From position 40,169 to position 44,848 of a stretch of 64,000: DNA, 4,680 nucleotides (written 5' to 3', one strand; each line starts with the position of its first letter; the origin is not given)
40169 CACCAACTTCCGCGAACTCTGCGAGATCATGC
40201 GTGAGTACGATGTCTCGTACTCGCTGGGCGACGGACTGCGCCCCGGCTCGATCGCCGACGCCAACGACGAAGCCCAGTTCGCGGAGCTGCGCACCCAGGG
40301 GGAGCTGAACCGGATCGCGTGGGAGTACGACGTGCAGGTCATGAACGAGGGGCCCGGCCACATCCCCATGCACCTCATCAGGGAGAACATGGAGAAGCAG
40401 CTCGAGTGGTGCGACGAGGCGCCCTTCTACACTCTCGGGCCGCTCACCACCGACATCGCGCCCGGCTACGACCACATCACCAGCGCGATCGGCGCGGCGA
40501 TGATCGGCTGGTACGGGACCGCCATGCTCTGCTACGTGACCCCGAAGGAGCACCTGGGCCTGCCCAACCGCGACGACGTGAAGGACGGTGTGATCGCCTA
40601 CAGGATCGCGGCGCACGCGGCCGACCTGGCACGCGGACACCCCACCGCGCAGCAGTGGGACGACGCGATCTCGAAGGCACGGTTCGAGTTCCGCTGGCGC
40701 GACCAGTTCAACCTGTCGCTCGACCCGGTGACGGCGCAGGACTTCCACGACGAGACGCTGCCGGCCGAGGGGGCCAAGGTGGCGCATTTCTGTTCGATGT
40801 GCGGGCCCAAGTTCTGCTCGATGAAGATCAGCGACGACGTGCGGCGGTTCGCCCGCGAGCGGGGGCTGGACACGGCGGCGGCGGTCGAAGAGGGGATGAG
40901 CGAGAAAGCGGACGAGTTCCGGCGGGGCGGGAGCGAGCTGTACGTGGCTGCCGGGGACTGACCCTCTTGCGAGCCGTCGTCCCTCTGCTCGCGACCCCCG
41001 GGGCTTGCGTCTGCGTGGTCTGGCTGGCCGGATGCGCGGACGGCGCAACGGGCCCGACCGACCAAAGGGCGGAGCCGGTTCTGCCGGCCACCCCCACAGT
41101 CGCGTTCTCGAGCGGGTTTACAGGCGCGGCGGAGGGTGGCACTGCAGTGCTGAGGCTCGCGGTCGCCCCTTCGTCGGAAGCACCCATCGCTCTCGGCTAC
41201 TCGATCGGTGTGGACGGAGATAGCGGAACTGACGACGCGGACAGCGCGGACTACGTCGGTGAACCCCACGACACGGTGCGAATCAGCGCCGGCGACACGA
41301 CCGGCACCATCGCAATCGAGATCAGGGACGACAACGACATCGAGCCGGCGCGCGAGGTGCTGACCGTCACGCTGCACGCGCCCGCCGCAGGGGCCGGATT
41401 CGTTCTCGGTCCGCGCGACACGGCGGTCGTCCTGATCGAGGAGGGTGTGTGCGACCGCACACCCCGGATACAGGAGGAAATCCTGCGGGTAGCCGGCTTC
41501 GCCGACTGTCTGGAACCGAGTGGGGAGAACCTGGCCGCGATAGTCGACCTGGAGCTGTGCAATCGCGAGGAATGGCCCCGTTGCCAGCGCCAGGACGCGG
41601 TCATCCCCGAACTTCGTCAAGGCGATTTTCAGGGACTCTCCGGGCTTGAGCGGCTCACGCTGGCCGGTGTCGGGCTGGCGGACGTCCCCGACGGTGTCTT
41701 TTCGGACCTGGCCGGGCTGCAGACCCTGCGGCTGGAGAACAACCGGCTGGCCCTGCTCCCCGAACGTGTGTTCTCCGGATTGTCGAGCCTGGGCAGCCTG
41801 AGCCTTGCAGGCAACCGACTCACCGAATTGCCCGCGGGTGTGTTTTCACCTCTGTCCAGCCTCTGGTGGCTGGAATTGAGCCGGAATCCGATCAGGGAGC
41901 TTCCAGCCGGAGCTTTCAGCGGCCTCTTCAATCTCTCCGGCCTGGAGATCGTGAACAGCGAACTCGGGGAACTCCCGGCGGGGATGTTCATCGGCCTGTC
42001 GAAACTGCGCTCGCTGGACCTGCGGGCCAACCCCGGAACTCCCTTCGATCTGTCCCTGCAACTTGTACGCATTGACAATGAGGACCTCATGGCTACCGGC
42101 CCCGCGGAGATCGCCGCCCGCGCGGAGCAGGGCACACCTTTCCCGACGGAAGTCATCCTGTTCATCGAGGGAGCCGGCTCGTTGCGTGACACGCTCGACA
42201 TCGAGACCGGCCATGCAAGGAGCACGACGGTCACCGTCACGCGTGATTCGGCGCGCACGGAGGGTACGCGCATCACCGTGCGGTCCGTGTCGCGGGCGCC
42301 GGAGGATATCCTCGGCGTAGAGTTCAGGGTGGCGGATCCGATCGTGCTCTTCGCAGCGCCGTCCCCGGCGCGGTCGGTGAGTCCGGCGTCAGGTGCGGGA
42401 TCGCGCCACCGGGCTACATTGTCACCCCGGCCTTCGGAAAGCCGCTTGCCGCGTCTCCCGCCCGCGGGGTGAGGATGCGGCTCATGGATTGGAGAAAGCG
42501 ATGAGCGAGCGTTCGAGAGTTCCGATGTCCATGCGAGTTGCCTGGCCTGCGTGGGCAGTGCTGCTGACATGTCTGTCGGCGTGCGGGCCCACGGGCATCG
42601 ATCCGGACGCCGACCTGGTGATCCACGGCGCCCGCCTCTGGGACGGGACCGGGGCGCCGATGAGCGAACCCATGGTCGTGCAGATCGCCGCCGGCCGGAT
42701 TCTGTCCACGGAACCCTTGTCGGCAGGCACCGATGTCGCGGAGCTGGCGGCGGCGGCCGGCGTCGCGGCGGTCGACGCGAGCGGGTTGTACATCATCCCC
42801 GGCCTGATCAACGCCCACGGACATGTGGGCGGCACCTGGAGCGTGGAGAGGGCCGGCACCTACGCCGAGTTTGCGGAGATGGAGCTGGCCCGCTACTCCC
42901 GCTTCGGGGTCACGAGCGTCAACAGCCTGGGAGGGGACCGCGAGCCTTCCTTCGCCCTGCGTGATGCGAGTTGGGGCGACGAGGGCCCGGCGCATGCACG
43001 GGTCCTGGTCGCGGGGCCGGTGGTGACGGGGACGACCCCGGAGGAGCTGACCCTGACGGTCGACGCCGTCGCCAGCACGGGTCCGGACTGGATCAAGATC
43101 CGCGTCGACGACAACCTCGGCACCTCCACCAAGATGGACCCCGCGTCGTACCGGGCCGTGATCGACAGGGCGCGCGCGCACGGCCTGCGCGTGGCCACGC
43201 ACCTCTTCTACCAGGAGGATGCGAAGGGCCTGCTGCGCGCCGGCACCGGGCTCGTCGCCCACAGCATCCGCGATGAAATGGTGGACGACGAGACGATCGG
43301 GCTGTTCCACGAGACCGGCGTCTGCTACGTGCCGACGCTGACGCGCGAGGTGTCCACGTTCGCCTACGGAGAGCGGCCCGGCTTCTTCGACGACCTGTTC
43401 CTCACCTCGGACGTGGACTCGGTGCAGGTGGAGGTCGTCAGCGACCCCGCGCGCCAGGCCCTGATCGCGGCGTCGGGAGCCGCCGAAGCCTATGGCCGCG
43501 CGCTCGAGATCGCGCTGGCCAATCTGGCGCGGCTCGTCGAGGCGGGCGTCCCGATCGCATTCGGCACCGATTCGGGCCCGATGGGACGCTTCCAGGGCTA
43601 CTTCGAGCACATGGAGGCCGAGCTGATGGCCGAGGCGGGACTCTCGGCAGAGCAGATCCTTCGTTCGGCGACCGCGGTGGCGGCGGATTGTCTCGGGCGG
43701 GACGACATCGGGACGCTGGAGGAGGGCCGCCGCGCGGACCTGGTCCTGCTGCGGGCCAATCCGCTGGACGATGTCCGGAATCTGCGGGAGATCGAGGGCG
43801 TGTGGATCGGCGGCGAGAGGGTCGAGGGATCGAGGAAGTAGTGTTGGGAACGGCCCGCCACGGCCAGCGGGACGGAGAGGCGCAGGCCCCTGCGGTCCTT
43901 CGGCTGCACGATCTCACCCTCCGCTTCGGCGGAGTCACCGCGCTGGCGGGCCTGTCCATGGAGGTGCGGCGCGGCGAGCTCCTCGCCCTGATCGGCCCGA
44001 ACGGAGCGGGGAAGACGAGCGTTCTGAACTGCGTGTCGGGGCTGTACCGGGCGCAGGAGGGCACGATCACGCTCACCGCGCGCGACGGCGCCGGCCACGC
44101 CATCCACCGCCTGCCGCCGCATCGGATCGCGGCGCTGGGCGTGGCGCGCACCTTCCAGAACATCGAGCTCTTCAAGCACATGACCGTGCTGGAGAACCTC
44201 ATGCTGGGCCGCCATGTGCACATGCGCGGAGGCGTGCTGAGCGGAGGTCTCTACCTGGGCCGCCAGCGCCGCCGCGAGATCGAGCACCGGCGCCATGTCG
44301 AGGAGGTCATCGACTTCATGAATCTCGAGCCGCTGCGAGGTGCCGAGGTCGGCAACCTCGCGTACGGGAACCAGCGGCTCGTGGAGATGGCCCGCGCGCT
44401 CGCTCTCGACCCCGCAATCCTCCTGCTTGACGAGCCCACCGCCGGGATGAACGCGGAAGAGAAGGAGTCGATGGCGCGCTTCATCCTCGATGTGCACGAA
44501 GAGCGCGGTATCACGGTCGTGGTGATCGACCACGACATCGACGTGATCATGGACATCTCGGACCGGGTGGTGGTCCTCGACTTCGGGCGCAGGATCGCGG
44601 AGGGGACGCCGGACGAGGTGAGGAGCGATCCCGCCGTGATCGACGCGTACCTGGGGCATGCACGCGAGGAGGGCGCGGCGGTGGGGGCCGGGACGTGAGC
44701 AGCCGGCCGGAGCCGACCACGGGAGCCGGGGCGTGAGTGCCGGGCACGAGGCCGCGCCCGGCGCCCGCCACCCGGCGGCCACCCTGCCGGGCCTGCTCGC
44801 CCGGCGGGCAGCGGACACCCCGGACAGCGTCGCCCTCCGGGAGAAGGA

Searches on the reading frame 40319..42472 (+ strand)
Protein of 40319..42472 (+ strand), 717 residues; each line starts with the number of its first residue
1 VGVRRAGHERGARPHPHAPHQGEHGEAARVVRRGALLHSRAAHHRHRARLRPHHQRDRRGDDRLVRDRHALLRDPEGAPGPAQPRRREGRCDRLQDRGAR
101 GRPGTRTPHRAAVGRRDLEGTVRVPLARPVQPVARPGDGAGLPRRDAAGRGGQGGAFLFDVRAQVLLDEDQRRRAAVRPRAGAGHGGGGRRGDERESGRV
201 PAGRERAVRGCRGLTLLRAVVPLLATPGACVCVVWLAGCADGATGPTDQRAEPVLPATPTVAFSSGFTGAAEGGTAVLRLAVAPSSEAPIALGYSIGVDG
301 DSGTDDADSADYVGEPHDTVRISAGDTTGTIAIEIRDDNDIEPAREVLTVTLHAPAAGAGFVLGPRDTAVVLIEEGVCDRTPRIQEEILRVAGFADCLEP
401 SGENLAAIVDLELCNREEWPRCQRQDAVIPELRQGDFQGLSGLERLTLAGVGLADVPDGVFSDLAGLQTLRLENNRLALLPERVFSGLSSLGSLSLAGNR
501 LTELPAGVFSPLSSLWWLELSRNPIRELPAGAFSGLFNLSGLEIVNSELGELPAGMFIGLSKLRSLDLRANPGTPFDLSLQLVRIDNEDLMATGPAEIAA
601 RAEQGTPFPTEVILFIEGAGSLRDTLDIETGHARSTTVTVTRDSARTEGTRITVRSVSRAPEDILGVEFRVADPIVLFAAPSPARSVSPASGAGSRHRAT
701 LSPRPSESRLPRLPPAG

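Call 8: search_protein_families(library=pfam, proteins=[window:40319-42472:+])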
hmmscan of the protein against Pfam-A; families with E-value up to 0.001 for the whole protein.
window:40319-42472:+ (717 aa): 4 families
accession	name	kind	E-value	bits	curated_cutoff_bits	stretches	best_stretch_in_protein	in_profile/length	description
PF13855.12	LRR_8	-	2.3e-36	123.8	27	4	466-525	2-61/61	Leucine rich repeat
PF12799.13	LRR_4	-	2.5e-06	28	27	0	467-504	3-39/44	Leucine Rich repeats (2 copies)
PF23598.1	LRR_14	-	3.5e-05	23.2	40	0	440-513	46-114/353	Leucine-rich repeat region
PF00560.39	LRR_1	-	6.2e-05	22.8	20.6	0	467-482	2-17/23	Leucine Rich Repeat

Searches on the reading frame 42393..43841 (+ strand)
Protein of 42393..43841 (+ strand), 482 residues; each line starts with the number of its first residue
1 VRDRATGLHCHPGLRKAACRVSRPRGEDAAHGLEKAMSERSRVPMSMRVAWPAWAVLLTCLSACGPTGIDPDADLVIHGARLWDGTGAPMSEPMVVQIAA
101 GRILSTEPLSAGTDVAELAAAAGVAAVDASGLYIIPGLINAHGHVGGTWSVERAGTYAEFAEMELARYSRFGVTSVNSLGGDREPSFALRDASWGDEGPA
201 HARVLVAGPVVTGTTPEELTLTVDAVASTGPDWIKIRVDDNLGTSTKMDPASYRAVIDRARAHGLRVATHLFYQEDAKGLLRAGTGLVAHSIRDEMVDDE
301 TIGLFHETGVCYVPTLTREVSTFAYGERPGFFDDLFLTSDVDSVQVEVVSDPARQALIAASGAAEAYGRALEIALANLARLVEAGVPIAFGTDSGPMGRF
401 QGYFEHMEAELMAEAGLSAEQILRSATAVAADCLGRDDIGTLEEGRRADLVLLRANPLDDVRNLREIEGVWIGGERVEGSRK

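Call 8: search_protein_families(library=pfam, proteins=[window:42393-43841:+])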
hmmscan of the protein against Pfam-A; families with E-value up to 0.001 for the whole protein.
window:42393-43841:+ (482 aa): 2 families
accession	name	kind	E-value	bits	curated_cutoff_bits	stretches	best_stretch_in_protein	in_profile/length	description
PF01979.26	Amidohydro_1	-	3.2e-25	89.6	25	1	133-477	1-345/345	Amidohydrolase family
PF07969.17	Amidohydro_3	-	4.7e-20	72.9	29.7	1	158-477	158-471/472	Amidohydrolase family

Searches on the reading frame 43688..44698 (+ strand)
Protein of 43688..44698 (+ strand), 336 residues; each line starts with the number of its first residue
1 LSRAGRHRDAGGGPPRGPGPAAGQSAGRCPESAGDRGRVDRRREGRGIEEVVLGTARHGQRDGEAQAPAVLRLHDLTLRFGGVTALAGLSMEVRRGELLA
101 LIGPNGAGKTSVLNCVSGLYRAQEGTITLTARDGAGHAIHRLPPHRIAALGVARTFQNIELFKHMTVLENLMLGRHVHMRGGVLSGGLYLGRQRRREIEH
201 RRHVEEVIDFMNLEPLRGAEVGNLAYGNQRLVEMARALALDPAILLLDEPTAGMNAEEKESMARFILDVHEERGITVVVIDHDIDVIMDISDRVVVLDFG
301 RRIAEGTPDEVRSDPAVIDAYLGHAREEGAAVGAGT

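Call 8: search_protein_families(library=pfam, proteins=[window:43688-44698:+])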
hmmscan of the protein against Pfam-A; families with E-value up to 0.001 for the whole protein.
window:43688-44698:+ (336 aa): 3 families
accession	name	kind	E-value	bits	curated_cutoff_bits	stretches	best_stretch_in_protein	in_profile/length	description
PF00005.33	ABC_tran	-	1.5e-28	100.6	25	1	87-252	2-137/137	ABC transporter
PF12399.14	BCA_ABC_TP_C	-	1.3e-13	50.6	25.5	1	301-325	1-25/27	Branched-chain amino acid ATP-binding cassette transporter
PF13304.12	AAA_21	-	2.1e-07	31.7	27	1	99-136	2-39/304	AAA domain, putative AbiEii toxin, Type IV TA system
